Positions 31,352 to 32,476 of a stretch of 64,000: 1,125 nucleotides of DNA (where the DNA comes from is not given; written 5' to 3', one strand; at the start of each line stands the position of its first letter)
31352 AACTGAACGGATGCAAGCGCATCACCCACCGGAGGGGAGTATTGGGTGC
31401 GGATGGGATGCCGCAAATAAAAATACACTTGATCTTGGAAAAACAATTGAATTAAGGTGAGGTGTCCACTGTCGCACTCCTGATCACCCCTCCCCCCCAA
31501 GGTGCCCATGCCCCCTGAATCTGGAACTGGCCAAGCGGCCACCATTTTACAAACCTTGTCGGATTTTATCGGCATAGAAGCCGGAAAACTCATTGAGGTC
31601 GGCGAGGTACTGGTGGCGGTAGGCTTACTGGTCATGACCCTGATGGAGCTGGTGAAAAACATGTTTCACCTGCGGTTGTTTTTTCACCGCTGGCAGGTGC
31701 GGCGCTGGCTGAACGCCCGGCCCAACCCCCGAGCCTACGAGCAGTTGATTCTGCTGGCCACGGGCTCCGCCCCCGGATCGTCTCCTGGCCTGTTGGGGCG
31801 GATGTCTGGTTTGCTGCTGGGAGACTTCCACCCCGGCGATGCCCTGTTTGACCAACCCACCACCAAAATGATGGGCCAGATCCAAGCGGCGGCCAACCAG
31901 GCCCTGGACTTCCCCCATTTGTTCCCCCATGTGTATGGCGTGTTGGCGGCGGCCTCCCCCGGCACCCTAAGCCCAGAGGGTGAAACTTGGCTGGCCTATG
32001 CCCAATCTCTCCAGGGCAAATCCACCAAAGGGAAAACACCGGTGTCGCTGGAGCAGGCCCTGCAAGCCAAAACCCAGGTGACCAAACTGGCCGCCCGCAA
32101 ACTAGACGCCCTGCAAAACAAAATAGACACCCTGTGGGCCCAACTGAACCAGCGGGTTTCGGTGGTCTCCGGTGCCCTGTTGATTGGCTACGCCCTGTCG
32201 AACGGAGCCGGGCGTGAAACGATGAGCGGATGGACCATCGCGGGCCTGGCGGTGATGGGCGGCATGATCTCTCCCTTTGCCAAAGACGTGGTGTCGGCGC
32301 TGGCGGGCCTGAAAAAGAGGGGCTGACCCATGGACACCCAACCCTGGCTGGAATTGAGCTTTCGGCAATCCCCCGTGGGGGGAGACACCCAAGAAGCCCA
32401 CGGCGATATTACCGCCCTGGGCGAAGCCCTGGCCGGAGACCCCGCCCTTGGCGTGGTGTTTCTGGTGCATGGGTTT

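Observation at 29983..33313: Three-gene cluster of unknown function (helical protein, membrane protein, DUF900 serine hydrolase) bracketed by the repeat elements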

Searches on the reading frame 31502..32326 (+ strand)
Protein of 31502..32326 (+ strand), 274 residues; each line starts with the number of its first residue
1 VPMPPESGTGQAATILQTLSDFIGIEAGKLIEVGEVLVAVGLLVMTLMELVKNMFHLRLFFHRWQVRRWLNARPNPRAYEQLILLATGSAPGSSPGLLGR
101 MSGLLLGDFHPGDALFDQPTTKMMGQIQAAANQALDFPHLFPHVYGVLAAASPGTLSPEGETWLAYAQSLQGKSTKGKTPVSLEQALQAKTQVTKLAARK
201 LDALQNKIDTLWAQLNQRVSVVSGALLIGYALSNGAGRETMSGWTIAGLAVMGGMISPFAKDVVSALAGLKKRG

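Call 3: search_protein_families(library=pfam, proteins=[window:31502-32326:+], max_evalue=0.1)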
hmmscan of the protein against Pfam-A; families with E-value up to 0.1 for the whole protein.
window:31502-32326:+ (274 aa): 0 families

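Call 4: search_protein_families(library=padloc, proteins=[window:31502-32326:+], max_evalue=0.1)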
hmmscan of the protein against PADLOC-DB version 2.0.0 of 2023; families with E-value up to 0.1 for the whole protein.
window:31502-32326:+ (274 aa): 0 families

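Call 5: search_protein_families(library=ncbifam, proteins=[window:31502-32326:+], max_evalue=0.1)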
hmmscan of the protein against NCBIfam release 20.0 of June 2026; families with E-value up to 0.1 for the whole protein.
window:31502-32326:+ (274 aa): 0 families

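Call 13: search_solved_structures(query=window:31502-32326:+, max_evalue=1)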
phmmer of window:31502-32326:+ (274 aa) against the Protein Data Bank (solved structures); distinct sequences matched with E-value up to 1: 0.

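Call 21: find_homologous_proteins(query=A1)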
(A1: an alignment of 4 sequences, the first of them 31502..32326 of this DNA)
Query A1 (4 sequences) (274 aa, profile of the alignment): 203 proteins with E <= 0.001 among 8000 candidates; the best 120 are listed.
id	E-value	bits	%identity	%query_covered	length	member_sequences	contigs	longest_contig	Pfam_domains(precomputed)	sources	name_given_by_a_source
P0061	2.1e-131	455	36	95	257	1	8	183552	-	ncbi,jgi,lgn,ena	-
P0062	2.6e-129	448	38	84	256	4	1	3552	-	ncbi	-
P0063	2.6e-124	432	36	99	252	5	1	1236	-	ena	-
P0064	3.1e-121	422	35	99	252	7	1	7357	-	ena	-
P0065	9.7e-118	410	37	92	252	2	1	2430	-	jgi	jgi:hypothetical protein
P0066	2.3e-114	399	36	95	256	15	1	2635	-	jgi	-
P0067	1.1e-112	394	37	95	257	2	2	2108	-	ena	-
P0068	1.5e-112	393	38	87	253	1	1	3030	-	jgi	jgi:hypothetical protein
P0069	1.2e-107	377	100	99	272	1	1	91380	-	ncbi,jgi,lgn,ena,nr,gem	ncbi:MAG: hypothetical protein OEV94_10755 [Deltaproteobacteria bacterium]|nr:hypothetical protein [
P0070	4.4e-101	356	38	92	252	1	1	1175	-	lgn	-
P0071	1.5e-98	347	40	92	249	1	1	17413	-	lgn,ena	-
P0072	3.1e-93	330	38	95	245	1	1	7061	-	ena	-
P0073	4.2e-92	326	35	90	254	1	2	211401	-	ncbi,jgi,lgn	jgi:hypothetical protein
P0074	7.0e-92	326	38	95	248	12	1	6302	-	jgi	-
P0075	1.2e-91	325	37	97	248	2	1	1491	-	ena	-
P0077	2.0e-89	318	38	90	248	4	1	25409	-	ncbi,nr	ncbi:MAG: hypothetical protein HY274_09155 [Gammaproteobacteria bacterium]|nr:hypothetical protein [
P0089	3.4e-87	310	34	95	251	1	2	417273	-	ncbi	ncbi:MAG: hypothetical protein ACYDBW_01570 [Sulfuricaulis sp.]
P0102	3.2e-79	284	34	98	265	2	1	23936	-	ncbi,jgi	jgi:hypothetical protein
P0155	6.6e-68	247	30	98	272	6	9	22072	-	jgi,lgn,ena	-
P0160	1.5e-67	246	33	98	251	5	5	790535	-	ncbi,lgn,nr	ncbi:MAG TPA: hypothetical protein PLU16_02535 [Gallionellaceae bacterium]|nr:hypothetical protein [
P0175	2.7e-66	242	41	87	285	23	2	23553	-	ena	-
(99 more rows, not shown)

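Call 22: find_related_loci(query=A1, collection=genome_contigs, flank=8000)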
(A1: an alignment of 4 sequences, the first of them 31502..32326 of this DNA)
Query A1 (274 aa) in genome_contigs; peptide patterns used: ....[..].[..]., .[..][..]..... (x = any residue, [..] = any of these).
65 stretches matched a pattern; 7 encode a relative of the query (tblastn E <= 1e-3); 7 distinct loci.
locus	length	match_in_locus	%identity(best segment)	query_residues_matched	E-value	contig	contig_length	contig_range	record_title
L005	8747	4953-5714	38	3-270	3e-43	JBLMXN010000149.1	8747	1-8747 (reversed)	MAG: Bacteroidota bacterium isolate MAG255 PRJNA957066_bin36_renamed_148, whole genome shotgun sequence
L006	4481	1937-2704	36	10-274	3e-42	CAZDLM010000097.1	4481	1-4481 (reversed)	MAG TPA_asm: uncultured Syntrophaceae bacterium isolate SRP263991_co1_532 genome assembly, contig: NODE_33434_length_448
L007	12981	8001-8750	36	3-273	3e-40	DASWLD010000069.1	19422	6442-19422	MAG TPA_asm: Burkholderiales bacterium isolate SMAG_U2939 k141_2685438, whole genome shotgun sequence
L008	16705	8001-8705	35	27-273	2e-39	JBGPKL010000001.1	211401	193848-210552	MAG: Sulfurifustaceae bacterium isolate OBJ_0618_7090110_287 k141_9150564_length_211401_cov_42.9396, whole genome shotgu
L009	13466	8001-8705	31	28-272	3e-36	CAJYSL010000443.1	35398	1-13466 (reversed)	MAG: uncultured Mucilaginibacter sp. isolate SP80_2_metabat2_genome_mining.9 genome assembly, contig: k127_232244, whole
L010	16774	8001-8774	36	6-274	2e-35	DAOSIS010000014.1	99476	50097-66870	MAG TPA_asm: Syntrophales bacterium isolate AMR_MDS_1695 NODE_228_length_99476_cov_8.531045, whole genome shotgun sequen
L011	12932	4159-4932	29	30-271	2e-25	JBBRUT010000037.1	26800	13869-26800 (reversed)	MAG: Phycisphaerales bacterium isolate La3_metabat2.023 La3_metabat2.023_K_2632603_L_26800_cov_25.7532, whole genome sho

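Call 23: find_related_loci(query=A1, collection=metagenome_contigs, flank=8000)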
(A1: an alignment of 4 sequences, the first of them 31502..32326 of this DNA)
Query A1 (274 aa) in metagenome_contigs; peptide patterns used: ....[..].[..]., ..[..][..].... (x = any residue, [..] = any of these).
207 stretches matched a pattern; 21 encode a relative of the query (tblastn E <= 1e-3); 21 distinct loci.
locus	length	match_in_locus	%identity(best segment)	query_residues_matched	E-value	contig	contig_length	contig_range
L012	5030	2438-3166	41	36-273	8e-55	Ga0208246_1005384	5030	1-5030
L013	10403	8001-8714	36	14-273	3e-46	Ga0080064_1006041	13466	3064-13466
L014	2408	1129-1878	37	3-273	4e-44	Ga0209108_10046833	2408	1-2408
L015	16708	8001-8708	35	27-271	1e-43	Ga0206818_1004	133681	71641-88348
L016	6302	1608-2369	38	3-270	3e-43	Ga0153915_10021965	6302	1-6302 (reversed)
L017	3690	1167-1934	37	10-274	3e-43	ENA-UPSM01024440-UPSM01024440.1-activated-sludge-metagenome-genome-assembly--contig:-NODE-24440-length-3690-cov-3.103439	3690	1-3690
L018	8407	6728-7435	36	36-273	3e-41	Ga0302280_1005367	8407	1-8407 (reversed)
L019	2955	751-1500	36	3-273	5e-40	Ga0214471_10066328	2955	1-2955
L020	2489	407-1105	34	36-273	3e-39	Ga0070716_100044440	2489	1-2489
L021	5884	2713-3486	37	6-274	3e-35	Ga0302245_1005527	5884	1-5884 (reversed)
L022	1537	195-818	38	58-274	5e-36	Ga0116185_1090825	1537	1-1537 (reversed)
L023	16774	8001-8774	36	6-274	3e-35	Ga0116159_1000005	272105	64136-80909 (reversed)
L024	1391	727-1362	34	5-234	4e-32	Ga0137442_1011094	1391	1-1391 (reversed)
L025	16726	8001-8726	33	30-271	2e-27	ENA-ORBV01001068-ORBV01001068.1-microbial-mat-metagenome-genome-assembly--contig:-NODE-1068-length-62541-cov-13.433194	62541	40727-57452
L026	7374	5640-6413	32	30-271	4e-26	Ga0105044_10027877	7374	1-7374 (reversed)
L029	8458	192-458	46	185-273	5e-20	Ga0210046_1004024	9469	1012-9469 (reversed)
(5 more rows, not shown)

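Call 34: predict_structure(alignment_id=A2)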
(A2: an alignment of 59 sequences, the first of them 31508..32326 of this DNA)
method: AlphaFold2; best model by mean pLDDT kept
length: 272 residues; sequences in the alignment: 59
mean_pLDDT: 87.0   pTM: 0.77
mean pLDDT of the five models: 87.0, 86.6, 84.4, 84.3, 84.0
residues with pLDDT >= 90: 146; 70-90: 100; 50-70: 26; < 50: 0
segments of 3 or more residues with pLDDT < 50: none
pLDDT, mean of each block of 10 residues (from residue 1): 64 80 75 78 83 88 94 92 86 59 67 94 98 97 96 94 95 84 98 98 97 91 91 90 94 84 81 82
secondary structure, 60 per line:
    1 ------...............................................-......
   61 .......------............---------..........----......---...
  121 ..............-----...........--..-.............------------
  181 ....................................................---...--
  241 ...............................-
elements in order: H7-53 H55-67 H74-85 H95-104 H109-114 H118-134 H140-147 E148-150 H156-168 H181-232 H241-271

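Call 42: fold_search(model_id=the predicted structure, library=pdb)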
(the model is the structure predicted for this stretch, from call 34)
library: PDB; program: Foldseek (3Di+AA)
matches with E <= 10: 192; with E <= 0.001: 0
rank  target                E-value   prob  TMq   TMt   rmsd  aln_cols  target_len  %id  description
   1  8tup_A                2.9e-01  0.16  0.15  0.13  21.3       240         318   15  Cryo-EM structure of the human MRS2 magnesium channel under Mg2+-free condition (released 2023-09-13)
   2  8xvk_R                6.2e-01  0.25  0.21  0.16  13.3       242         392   14  Cryo-EM structure of ETAR bound with Ambrisentan (released 2024-08-28)
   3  2ch7_A                6.4e-01  0.16  0.17  0.16  41.2       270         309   11  Crystal structure of the cytoplasmic domain of a bacterial chemoreceptor from Thermotoga maritima (released 2006-04-18)
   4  7z6n_B                1.2e+00  0.07  0.11  0.12  24.3       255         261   12  Crystal structure of Zn2+-transporter BbZIP in a metal-stripped state (released 2022-08-10)
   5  9kq0_A                1.4e+00  0.07  0.12  0.14  25.8       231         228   15  Structure of TolQRA complex at pH 8.0 from E.coli (released 2026-03-04)
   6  7my7_DDD              1.4e+00  0.10  0.16  0.16  22.0       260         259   14  Se-CrtE N-term His-tag structure (released 2022-06-01)
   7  5uvi                  1.7e+00  0.20  0.24  0.18  12.6       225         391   15  Serial Millisecond Crystallography of Membrane and Soluble Protein Micro-crystals using Synchrotron Radiation (released 2017-05-24)
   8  9m08_C                1.9e+00  0.18  0.19  0.30  19.1       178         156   13  Structure of outer membrane lipoprotein QseG and histidine kinase QseE complex (released 2025-11-19)
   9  7pqg_A                2.1e+00  0.07  0.15  0.14  23.8       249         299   13  Structure of thermostabilised human NTCP in complex with nanobody 87 (released 2022-05-18)
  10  7rps                  2.1e+00  0.06  0.10  0.16  17.3       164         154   11  B. miyamotoi FbpB complement inhibitory domain (released 2022-04-27)
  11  9isi                  2.2e+00  0.13  0.21  0.17  13.2       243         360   12  Structure of human C3aR in apo state (released 2025-04-23)
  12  9kpz_E                2.2e+00  0.08  0.14  0.17  24.4       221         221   10  Structure of TolQRA complex at pH 5.4 from E.coli (released 2026-03-04)
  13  7vad_A                2.2e+00  0.05  0.13  0.12  30.2       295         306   14  Cryo-EM structure of human NTCP complexed with YN69202Fab (released 2022-05-25)
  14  6jzh                  2.5e+00  0.11  0.20  0.16  12.6       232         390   15  Structure of human A2A adenosine receptor in complex with ZM241385 obtained from SFX experiments under atmospheric press (released 2019-10-30)
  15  3zx6_B                2.5e+00  0.09  0.17  0.16  41.4       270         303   14  Structure of Hamp(AF1503)-Tsr fusion - Hamp (A291V) mutant (released 2012-02-29)
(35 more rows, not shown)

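Call 55: find_encoding_contigs(protein=P0160, flank=10000, max_places=2)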
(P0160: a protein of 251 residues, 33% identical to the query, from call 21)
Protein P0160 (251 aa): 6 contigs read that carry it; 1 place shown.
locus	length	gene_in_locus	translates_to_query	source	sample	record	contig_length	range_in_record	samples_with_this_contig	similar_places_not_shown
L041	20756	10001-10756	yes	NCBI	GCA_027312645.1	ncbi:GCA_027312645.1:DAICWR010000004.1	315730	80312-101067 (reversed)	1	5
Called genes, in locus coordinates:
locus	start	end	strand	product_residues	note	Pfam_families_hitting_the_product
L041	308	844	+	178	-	-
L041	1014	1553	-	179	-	-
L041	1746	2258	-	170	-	PF03692:CxxCxxCC (weak)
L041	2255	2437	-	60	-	-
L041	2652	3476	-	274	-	PF00561:Abhydrolase_1, PF12146:Hydrolase_4, PF12697:Abhydrolase_6, PF20434:BD-FAE (faint), PF00326:Peptidase_S9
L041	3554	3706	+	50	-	-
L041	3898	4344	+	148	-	PF08327:AHSA1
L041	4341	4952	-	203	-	PF09997:DUF2238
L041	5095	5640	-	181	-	PF04940:BLUF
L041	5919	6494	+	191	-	PF00581:Rhodanese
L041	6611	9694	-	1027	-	PF00989:PAS, PF13426:PAS_9, PF00989:PAS, PF13188:PAS_8 (weak), PF13426:PAS_9, PF08448:PAS_4 (weak), PF00990:GGDEF, PF00563:EAL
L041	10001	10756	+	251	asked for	-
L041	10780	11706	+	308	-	PF05990:DUF900 (weak)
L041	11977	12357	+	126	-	PF24275:NttA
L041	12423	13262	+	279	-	PF10947:DUF2628, PF00114:Pilin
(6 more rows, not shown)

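Call 56: find_encoding_contigs(protein=P0089, flank=10000, max_places=2)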
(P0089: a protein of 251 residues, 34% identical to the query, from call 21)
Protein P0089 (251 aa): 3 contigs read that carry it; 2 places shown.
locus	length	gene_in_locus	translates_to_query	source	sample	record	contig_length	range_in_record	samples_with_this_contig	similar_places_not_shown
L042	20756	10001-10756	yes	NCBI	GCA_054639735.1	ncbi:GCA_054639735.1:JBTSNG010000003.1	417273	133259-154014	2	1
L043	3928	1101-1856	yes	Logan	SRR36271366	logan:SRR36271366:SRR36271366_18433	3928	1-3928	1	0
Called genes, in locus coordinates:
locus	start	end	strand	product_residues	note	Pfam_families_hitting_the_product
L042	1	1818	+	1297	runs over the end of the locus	PF12447:DUF3683, PF01565:FAD_binding_4, PF02913:FAD-oxidase_C, PF13183:Fer4_8, PF02754:CCG (faint), PF11880:DUF3400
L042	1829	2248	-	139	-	PF12276:DUF3617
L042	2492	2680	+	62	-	-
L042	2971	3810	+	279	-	-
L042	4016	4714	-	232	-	PF13441:Gly-zipper_YMGG, PF13436:Gly-zipper_OmpA (weak), PF13488:Gly-zipper_Omp, PF00691:OmpA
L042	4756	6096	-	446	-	PF26769:HAMP_PhoQ, PF00512:HisKA (weak), PF02518:HATPase_c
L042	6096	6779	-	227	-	PF00072:Response_reg, PF00486:Trans_reg_C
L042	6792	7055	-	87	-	PF03413:PepSY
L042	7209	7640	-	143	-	PF05433:Rick_17kDa_Anti (faint)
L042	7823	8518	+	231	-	PF04402:SIMPL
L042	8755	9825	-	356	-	PF04055:Radical_SAM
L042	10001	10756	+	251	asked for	-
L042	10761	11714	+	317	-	PF05990:DUF900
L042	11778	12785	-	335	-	PF01547:SBP_bac_1, PF12849:PBP_like_2, PF12727:PBP_like (faint)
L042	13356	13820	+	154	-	-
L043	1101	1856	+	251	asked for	-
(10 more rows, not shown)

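Call 59: search_protein_families(library=pfam, alignment_id=A2, max_evalue=0.1)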
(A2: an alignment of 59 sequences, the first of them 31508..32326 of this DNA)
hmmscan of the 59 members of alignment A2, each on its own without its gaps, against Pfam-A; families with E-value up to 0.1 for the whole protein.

A. member 1, window:31508-32326:+ (272 aa): 0 families

B. families by the number of members that match (of 59 scanned): 14 families
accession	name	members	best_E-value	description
PF24838.2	8xMP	13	0.0016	Octameric membrane protein family (8xMP)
PF17920.6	TetR_C_16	4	0.00015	Tetracyclin repressor-like, C-terminal domain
PF12520.13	DUF3723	1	0.0042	Protein of unknown function (DUF3723)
PF11808.13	PhoR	1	0.0042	Phosphate regulon sensor protein PhoR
PF12626.12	PolyA_pol_arg_C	1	0.011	Polymerase A arginine-rich C-terminus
PF22491.1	DUF6988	1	0.011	Family of unknown function (DUF6988)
PF19681.4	DUF6183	1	0.021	Family of unknown function (DUF6183)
PF20000.4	fvmX2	1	0.023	FtsH ternary system domain X2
PF02515.22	CoA_transf_3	1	0.031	CoA-transferase family III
PF04091.18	Sec15_C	1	0.037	Exocyst complex subunit Sec15 C-terminal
PF11712.13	Vma12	1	0.042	Endoplasmic reticulum-based factor for assembly of V-ATPase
PF11026.13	DUF2721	1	0.045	Protein of unknown function (DUF2721)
PF13548.11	DUF4126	1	0.064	Domain of unknown function (DUF4126)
PF05125.18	Phage_cap_P2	1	0.085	Phage major capsid protein, P2 family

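Call 61: search_protein_families(library=pfam, proteins=[P0061, P0073, P0089, P0160, P0175, P0155, P0102, P0077], max_evalue=1)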
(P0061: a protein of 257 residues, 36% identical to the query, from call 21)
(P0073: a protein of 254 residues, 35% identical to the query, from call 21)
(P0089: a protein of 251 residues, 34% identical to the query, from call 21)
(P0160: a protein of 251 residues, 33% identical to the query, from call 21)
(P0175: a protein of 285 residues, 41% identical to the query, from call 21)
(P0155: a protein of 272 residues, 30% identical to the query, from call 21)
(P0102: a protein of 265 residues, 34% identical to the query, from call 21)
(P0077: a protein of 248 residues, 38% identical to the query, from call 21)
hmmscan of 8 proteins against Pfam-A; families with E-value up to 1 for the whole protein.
P0061 (257 aa): 0 families

P0073 (254 aa): 4 families
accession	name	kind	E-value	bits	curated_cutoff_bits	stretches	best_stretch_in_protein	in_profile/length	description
PF05125.18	Phage_cap_P2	-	0.085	12.4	27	1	141-236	166-262/327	Phage major capsid protein, P2 family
PF07200.18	Mod_r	-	0.1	13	30.1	1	149-222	43-114/146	Modifier of rudimentary (Mod(r)) protein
PF18659.6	CelTOS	-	0.11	13.4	27.2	1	168-245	16-91/122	Cell-traversal protein for ookinetes and sporozoites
PF13803.12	DUF4184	-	0.14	12.4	25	1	174-231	132-195/229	Domain of unknown function (DUF4184)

P0089 (251 aa): 0 families

P0160 (251 aa): 1 family
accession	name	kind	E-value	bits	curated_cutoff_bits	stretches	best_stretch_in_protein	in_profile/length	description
PF12417.13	DUF3669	-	0.18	12.1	22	0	57-73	2-18/66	Zinc finger protein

P0175 (285 aa): 0 families

P0155 (272 aa): 1 family
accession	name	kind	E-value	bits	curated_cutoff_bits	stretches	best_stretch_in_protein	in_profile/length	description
PF24838.2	8xMP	-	0.054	13.8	30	1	198-249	8-58/136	Octameric membrane protein family (8xMP)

P0102 (265 aa): 2 families
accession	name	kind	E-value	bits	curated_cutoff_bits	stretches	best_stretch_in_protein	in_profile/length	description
PF22491.1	DUF6988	-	0.011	16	27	1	48-125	21-92/167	Family of unknown function (DUF6988)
PF24838.2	8xMP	-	0.025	14.8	30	1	191-246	8-61/136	Octameric membrane protein family (8xMP)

P0077 (248 aa): 1 family
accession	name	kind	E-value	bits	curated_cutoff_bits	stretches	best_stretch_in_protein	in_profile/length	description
PF24838.2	8xMP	-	0.037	14.3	30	1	177-230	8-61/136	Octameric membrane protein family (8xMP)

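Call 73: search_solved_structures(query=A2, max_evalue=1)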
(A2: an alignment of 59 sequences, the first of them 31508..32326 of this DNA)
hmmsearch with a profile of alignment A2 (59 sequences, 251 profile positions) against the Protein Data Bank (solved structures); distinct sequences matched with E-value up to 1: 1.
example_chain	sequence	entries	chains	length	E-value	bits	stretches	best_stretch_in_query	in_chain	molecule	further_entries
9wz7_A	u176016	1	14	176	0.16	14.6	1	76-114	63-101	Isoform 2 of Apoptosis-associated speck-like protein containing a CARD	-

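Call 76: search_dna_similar(query=window:31508-32326:+, collection=plasmids, mode=protein, max_evalue=0.001)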
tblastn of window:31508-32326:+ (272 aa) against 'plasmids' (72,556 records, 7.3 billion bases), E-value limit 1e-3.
No match.

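Call 77: search_dna_similar(query=window:31508-32326:+, collection=phages, mode=protein, max_evalue=0.001)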
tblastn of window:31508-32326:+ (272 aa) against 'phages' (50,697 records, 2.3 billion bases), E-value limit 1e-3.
No match.

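Call 82: search_protein_families(library=padloc, alignment_id=A5, max_evalue=0.00001)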
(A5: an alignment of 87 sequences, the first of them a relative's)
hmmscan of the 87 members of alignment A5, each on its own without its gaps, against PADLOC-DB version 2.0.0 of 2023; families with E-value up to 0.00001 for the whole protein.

A. member 1, L005:541-1644:- (367 aa): 0 families

B. families by the number of members that match (of 87 scanned): 33 families (the first 25 are shown)
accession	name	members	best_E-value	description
PDLC04134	mad2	4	5e-15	mads_2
PDLC04140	mad8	2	4.6e-23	mads_8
PDLC00609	ZorB1|ZorB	2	1.8e-12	MotB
PDLC00651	ZorB3|ZorB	2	1.2e-11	MotB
PDLC00612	ZorB1|ZorB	2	1.4e-06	MotB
PDLC02864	DpdF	1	3e-278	DpdF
PDLC02861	DpdF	1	8.1e-239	DpdF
PDLC02870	DpdF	1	1.1e-152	DpdF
PDLC02865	DpdF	1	5.9e-96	DpdF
PDLC03928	PsyrT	1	3.3e-94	-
PDLC02859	DpdF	1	1.4e-57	DpdF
PDLC02863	DpdF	1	3.2e-49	DpdF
PDLC01089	C3a193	1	2.6e-47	poss. alt. Cas3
PDLC02868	DpdF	1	3.2e-46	DpdF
PDLC02872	DpdF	1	1.8e-38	DpdF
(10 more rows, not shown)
